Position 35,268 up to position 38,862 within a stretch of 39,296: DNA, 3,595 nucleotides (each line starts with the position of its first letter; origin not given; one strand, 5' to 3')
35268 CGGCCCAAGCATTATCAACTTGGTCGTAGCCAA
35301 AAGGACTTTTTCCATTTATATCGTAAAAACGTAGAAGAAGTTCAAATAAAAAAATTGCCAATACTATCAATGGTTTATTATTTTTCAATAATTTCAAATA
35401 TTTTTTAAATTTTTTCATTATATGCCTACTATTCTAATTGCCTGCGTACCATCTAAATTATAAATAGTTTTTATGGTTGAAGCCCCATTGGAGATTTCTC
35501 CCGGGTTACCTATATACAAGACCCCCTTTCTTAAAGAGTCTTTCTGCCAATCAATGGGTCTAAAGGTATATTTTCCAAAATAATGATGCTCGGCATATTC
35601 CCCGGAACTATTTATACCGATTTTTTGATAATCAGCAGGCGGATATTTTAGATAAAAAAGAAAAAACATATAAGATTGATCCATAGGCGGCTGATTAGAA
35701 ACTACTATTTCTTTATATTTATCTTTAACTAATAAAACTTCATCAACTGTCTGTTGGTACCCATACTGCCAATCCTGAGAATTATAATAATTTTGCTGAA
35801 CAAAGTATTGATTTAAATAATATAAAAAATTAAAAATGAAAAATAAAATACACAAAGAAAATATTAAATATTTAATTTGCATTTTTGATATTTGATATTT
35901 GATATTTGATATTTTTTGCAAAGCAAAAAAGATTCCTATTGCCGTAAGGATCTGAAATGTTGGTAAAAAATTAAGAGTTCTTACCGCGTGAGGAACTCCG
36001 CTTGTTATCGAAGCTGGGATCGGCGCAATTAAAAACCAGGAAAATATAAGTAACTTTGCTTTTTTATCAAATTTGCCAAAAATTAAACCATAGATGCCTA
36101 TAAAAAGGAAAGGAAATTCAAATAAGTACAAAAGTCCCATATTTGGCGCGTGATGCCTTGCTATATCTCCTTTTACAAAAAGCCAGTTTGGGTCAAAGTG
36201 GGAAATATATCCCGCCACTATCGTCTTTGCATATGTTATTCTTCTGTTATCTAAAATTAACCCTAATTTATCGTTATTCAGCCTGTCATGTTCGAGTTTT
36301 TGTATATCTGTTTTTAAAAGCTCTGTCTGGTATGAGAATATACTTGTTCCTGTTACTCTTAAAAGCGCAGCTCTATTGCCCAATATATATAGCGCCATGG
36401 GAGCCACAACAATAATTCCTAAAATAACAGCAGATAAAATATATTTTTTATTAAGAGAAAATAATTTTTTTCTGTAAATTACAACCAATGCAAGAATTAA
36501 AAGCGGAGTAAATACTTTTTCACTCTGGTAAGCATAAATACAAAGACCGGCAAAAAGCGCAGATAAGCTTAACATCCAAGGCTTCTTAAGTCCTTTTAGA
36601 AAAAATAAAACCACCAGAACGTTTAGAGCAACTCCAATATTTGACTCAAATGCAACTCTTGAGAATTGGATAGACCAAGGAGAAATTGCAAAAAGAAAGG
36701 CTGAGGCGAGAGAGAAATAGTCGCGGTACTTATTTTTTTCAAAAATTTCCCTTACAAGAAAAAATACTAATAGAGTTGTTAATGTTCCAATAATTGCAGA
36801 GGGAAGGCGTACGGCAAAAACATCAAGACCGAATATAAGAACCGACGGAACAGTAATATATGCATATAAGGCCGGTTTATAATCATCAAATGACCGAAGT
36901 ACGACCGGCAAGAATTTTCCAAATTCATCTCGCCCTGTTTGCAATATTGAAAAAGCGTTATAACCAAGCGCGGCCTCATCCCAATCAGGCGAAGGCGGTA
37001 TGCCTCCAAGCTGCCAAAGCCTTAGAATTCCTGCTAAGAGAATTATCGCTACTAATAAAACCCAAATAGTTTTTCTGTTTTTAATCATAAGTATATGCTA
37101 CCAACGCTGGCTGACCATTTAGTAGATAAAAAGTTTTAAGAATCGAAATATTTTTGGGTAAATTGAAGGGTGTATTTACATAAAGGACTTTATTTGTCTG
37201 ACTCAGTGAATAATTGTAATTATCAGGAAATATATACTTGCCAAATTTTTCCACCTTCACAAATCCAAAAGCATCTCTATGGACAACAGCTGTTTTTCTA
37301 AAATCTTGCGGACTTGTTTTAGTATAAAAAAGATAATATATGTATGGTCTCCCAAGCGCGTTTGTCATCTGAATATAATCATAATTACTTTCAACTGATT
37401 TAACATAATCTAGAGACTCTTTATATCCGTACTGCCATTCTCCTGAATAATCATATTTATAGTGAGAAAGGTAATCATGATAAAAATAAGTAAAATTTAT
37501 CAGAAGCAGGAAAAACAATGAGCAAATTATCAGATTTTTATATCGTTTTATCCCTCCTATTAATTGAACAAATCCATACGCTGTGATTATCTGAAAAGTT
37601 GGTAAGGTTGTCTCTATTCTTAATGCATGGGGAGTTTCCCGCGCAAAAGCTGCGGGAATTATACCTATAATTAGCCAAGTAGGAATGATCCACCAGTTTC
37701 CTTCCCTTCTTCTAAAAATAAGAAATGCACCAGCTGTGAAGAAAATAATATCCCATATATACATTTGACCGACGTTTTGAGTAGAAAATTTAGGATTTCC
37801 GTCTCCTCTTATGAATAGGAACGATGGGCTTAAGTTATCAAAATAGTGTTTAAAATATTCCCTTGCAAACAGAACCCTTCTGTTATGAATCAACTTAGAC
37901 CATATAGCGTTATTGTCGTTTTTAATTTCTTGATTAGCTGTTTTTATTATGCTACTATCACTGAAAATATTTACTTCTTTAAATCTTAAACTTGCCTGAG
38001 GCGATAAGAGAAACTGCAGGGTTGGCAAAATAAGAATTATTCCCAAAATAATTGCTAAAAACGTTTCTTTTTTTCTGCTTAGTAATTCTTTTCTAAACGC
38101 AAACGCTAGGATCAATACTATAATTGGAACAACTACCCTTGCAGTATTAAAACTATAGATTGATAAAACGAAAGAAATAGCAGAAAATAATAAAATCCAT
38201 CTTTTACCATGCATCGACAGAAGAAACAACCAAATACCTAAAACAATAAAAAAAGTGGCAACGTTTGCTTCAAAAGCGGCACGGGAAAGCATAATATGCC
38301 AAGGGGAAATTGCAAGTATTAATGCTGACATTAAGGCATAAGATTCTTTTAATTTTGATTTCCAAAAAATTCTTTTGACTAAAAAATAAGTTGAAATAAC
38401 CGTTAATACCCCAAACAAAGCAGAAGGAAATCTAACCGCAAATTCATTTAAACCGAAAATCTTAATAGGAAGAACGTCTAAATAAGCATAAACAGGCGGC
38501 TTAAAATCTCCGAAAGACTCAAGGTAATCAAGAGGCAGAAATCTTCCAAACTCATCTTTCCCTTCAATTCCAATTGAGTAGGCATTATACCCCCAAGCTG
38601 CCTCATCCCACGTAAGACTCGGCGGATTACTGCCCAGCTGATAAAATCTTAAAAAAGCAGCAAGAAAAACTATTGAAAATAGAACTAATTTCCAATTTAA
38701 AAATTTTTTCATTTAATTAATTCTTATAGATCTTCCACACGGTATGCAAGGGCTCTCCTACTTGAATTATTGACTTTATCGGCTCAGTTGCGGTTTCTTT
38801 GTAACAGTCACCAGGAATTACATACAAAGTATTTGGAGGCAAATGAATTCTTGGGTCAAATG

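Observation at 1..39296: A 39-kb super-locus dominated by GT-C-type membrane glycosyltransferase candidates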

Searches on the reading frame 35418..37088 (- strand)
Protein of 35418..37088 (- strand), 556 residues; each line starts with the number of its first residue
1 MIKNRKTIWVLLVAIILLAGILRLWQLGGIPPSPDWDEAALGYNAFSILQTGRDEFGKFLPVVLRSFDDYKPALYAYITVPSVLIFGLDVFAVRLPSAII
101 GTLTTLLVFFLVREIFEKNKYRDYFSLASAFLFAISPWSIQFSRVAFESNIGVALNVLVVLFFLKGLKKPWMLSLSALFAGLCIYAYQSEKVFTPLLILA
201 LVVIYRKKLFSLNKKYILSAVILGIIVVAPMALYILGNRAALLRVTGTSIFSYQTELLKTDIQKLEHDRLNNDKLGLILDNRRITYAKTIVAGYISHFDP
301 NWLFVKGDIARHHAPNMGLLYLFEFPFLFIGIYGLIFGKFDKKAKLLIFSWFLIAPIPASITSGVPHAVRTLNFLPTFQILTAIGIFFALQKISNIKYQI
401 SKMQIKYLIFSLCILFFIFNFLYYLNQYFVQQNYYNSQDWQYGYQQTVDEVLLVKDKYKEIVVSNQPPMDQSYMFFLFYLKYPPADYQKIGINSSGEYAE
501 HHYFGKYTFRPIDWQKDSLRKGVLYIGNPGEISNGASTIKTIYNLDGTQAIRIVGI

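Call 7: search_protein_families(library=pfam, max_evalue=0.01, proteins=[window:35418-37088:-])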
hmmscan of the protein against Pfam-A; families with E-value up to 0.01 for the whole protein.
window:35418-37088:- (556 aa): 2 families
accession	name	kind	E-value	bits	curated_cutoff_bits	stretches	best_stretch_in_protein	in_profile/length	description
PF13231.12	PMT_2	-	7.4e-12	46.2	26.1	1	71-233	2-159/160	Dolichyl-phosphate-mannose-protein mannosyltransferase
PF03779.20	SPW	-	0.0021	18.9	31.5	0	77-159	11-90/93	SPW repeat domain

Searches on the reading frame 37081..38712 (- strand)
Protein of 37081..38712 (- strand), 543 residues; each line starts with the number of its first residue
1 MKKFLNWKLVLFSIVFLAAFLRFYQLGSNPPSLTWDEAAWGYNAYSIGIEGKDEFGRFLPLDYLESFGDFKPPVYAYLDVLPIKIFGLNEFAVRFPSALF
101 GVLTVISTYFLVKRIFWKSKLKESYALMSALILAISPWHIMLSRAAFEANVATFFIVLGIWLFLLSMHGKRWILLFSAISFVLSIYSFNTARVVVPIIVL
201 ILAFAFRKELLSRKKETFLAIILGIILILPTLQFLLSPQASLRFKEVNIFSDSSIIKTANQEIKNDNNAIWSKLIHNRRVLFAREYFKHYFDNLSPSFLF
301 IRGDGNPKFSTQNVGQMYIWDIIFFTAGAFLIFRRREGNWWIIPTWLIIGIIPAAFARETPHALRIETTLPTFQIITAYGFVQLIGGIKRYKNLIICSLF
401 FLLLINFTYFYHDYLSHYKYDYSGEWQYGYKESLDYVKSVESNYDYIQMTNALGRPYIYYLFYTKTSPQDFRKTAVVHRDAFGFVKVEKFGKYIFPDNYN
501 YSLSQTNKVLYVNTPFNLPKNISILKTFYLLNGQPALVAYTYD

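Call 7: search_protein_families(library=pfam, max_evalue=0.01, proteins=[window:37081-38712:-])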
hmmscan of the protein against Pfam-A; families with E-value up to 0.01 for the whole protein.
window:37081-38712:- (543 aa): 2 families
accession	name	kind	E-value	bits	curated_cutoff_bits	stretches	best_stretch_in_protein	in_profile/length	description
PF13231.12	PMT_2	-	2.8e-15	57.3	26.1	1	71-232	2-158/160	Dolichyl-phosphate-mannose-protein mannosyltransferase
PF02366.24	PMT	-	1.1e-12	48.4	22.7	1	14-235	2-234/245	Dolichyl-phosphate-mannose-protein mannosyltransferase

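Call 14: find_encoding_contigs(protein=window:37081-38712:-, flank=10000, max_places=6)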
Protein window:37081-38712:- (543 aa): 5 contigs read that carry it; 2 places shown.
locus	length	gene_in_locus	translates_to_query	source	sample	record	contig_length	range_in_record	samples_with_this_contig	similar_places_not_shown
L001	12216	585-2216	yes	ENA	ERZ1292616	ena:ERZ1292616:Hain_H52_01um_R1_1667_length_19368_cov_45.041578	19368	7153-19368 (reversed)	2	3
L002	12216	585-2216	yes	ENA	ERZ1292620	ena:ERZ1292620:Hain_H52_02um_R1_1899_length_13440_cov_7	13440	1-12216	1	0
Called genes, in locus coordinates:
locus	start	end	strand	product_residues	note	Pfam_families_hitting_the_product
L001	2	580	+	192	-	?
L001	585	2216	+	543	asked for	PF02366:PMT, PF13231:PMT_2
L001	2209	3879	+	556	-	PF13231:PMT_2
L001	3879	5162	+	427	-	-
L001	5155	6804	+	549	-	PF10131:PTPS_related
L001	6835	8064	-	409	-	-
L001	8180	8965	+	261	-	PF00535:Glycos_transf_2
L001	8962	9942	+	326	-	PF01073:3Beta_HSD, PF01370:Epimerase, PF02719:Polysacc_synt_2, PF04321:RmlD_sub_bind, PF16363:GDP_Man_Dehyd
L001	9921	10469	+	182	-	-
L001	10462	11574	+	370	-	PF26314:MptA_B_family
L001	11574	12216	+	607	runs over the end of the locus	-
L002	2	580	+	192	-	?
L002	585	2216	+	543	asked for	PF02366:PMT, PF13231:PMT_2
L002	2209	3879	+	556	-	PF13231:PMT_2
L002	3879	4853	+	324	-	PF13231:PMT_2 (weak)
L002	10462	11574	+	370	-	PF26314:MptA_B_family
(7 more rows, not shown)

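Call 25: find_related_loci(query=window:37081-38712:-, collection=genome_contigs, flank=10000)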
Query window:37081-38712:- (543 aa) in genome_contigs; peptide patterns used: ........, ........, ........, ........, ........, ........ (x = any residue, [..] = any of these).
171 stretches matched a pattern; 80 encode a relative of the query (tblastn E <= 1e-3); 78 distinct loci.
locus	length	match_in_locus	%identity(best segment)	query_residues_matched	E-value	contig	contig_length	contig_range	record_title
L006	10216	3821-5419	72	9-541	0e+0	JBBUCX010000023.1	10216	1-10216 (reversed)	MAG: Patescibacteria group bacterium isolate H51-bin115_1 H51_bin115_1_000000000023, whole genome shotgun sequence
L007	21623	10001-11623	70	1-542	0e+0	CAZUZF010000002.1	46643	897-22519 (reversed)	MAG TPA_asm: uncultured Gammaproteobacteria bacterium isolate binchicken_co38_1268 genome assembly, contig: NODE_1679_le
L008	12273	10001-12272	68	3-543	0e+0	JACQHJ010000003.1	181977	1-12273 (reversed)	MAG: Candidatus Levyibacteriota bacterium isolate NC_groundwater_1096_Ag_S2p5_37_166 S_2p5_S6_coassembly_k141_1322597, w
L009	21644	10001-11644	69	1-543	0e+0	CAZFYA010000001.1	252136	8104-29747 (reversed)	MAG TPA_asm: uncultured Gammaproteobacteria bacterium isolate SRP239243_co2_396 genome assembly, contig: NODE_17_length_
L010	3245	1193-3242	69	1-543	0e+0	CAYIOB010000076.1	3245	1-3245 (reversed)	MAG TPA_asm: uncultured Gammaproteobacteria bacterium isolate ERP119705_co25_644 genome assembly, contig: NODE_51602_len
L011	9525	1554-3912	68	1-543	0e+0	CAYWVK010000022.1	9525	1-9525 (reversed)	MAG TPA_asm: uncultured Gammaproteobacteria bacterium isolate SRP192927_co6_216 genome assembly, contig: NODE_18641_leng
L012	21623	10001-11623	68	2-541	0e+0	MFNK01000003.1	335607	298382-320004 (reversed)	MAG: Candidatus Levybacteria bacterium RIFCSPHIGHO2_01_FULL_36_15b rifcsphigho2_01_scaffold_16, whole genome shotgun seq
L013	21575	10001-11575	67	18-542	0e+0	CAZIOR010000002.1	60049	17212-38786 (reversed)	MAG TPA_asm: uncultured Gammaproteobacteria bacterium isolate SRP298887_co1_352 genome assembly, contig: NODE_280_length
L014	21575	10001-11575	65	18-542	0e+0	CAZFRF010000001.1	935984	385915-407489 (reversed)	MAG TPA_asm: uncultured Gammaproteobacteria bacterium isolate SRP292972_co1_100 genome assembly, contig: NODE_5_length_9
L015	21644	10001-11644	64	18-540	0e+0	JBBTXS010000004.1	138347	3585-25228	MAG: Patescibacteria group bacterium isolate H51-bin091_1 H51_bin091_1_000000000004, whole genome shotgun sequence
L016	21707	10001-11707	62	1-541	0e+0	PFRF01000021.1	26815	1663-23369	MAG: Candidatus Levybacteria bacterium CG_4_9_14_0_2_um_filter_35_21 CG_4_9_14_0.2_um_filter_scaffold_1557_c, whole geno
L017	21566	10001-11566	66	22-541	0e+0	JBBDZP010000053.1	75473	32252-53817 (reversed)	MAG: Candidatus Levyibacteriota bacterium isolate LejiaD_39_46 Lejia_D_659_length_75473_cov_28, whole genome shotgun seq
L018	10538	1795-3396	63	1-541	0e+0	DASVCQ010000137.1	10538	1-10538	MAG TPA_asm: Patescibacteria group bacterium isolate SMAG_U2010 k141_1318562, whole genome shotgun sequence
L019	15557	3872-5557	62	10-540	0e+0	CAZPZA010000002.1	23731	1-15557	MAG TPA_asm: uncultured Gammaproteobacteria bacterium isolate binchicken_co21_463 genome assembly, contig: NODE_1004_len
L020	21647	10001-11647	62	11-541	0e+0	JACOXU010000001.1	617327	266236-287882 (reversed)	MAG: Candidatus Levyibacteriota bacterium isolate NC_groundwater_161_Ag_S-0.1um_37_19 S4_GD2017_2_S1_scaffold_10, whole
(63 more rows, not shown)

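Call 86: search_protein_families(library=pfam, max_evalue=0.001, proteins=[L012:265-1170:+, L012:1170-1919:+, L012:1906-4257:+, L012:4481-5545:+, L012:5545-7791:+, L012:7796-8713:+, L012:8713-9420:+, L012:9426-10007:+])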
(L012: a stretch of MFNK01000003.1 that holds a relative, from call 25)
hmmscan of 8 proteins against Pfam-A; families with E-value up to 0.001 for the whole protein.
L012:265-1170:+ (302 aa): 4 families
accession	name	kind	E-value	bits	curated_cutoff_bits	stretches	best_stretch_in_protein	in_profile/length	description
PF00535.33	Glycos_transf_2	-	1.5e-19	71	23.3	1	10-193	6-167/168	Glycosyl transferase family 2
PF13641.12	Glyco_tranf_2_3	-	4.7e-09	37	27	1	10-250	9-224/230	Glycosyltransferase like family 2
PF13632.12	Glyco_trans_2_3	-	2e-05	25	27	0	179-266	73-145/198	Glycosyl transferase family group 2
PF13506.12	Glyco_transf_21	-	2.7e-05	24.2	21.7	0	85-122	31-69/174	Glycosyl transferase family 21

L012:1170-1919:+ (250 aa): 3 families
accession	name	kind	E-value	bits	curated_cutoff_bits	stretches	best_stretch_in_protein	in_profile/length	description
PF00535.33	Glycos_transf_2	-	3.1e-21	76.4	23.3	1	4-143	1-149/168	Glycosyl transferase family 2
PF13704.12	Glyco_tranf_2_4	-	2.3e-06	28.4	27.5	1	25-82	17-82/98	Glycosyl transferase family 2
PF10111.15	Glyco_tranf_2_2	-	0.00035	20.6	27.3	1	16-84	15-94/276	Glycosyltransferase like family 2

L012:1906-4257:+ (784 aa): 1 family
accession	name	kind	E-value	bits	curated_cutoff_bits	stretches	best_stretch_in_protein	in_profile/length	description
PF09586.16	YfhO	-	1.9e-34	119.7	28.5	2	103-664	72-625/835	Bacterial membrane protein YfhO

L012:4481-5545:+ (355 aa): 5 families
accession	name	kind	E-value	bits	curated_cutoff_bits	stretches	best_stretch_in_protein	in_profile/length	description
PF00534.26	Glycos_transf_1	-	3.8e-19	69.3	26.4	1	155-336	8-172/172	Glycosyl transferases group 1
PF13692.12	Glyco_trans_1_4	-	4.6e-12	46.8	27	1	163-322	2-142/142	Glycosyl transferases group 1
PF13439.12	Glyco_transf_4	-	1.8e-05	25.2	28.5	1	13-150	1-164/170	Glycosyltransferase Family 4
PF13524.12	Glyco_trans_1_2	-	0.00013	22.4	25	1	236-338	35-128/144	Glycosyl transferase-like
PF15924.11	ALG11_N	-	0.00032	21.2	29.8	0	3-59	4-70/209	ALG11 mannosyltransferase N-terminus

L012:5545-7791:+ (749 aa): 1 family
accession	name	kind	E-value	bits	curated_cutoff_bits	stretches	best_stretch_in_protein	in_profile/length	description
PF09586.16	YfhO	-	7e-22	78.1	28.5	1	105-639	76-597/835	Bacterial membrane protein YfhO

L012:7796-8713:+ (306 aa): 4 families
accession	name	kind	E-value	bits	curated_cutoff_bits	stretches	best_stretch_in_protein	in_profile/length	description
PF00535.33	Glycos_transf_2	-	6.6e-27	94.9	23.3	1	4-167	1-164/168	Glycosyl transferase family 2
PF13641.12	Glyco_tranf_2_3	-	2.7e-16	60.7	27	1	3-213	3-215/230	Glycosyltransferase like family 2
PF10111.15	Glyco_tranf_2_2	-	3.1e-08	33.9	27.3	1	5-199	2-206/276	Glycosyltransferase like family 2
PF13632.12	Glyco_trans_2_3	-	9.5e-05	22.7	27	1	86-218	3-131/198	Glycosyl transferase family group 2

L012:8713-9420:+ (236 aa): 3 families
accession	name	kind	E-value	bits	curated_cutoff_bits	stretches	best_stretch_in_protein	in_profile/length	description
PF00535.33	Glycos_transf_2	-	7.9e-36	123.9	23.3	1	4-133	1-130/168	Glycosyl transferase family 2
PF13641.12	Glyco_tranf_2_3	-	4.2e-07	30.7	27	1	3-114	3-119/230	Glycosyltransferase like family 2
PF10111.15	Glyco_tranf_2_2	-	6.1e-07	29.6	27.3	1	4-95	1-95/276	Glycosyltransferase like family 2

L012:9426-10007:+ (194 aa): 6 families
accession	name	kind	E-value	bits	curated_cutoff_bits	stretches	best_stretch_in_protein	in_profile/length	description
PF13489.12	Methyltransf_23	-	6.1e-17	62.3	27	1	15-178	3-163/164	Methyltransferase domain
PF08241.18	Methyltransf_11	-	9.6e-13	49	21.2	1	39-128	1-95/95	Methyltransferase domain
PF13649.12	Methyltransf_25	-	3.2e-08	34.6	27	1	38-124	1-97/97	Methyltransferase domain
PF13847.12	Methyltransf_31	-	6.5e-07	29.6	27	1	66-142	39-122/145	Methyltransferase domain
PF08242.18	Methyltransf_12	-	1.6e-06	29.2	30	1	39-126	1-98/98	Methyltransferase domain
PF02353.26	CMAS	-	3.6e-05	23.6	27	1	89-179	126-215/273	Mycolic acid cyclopropane synthetase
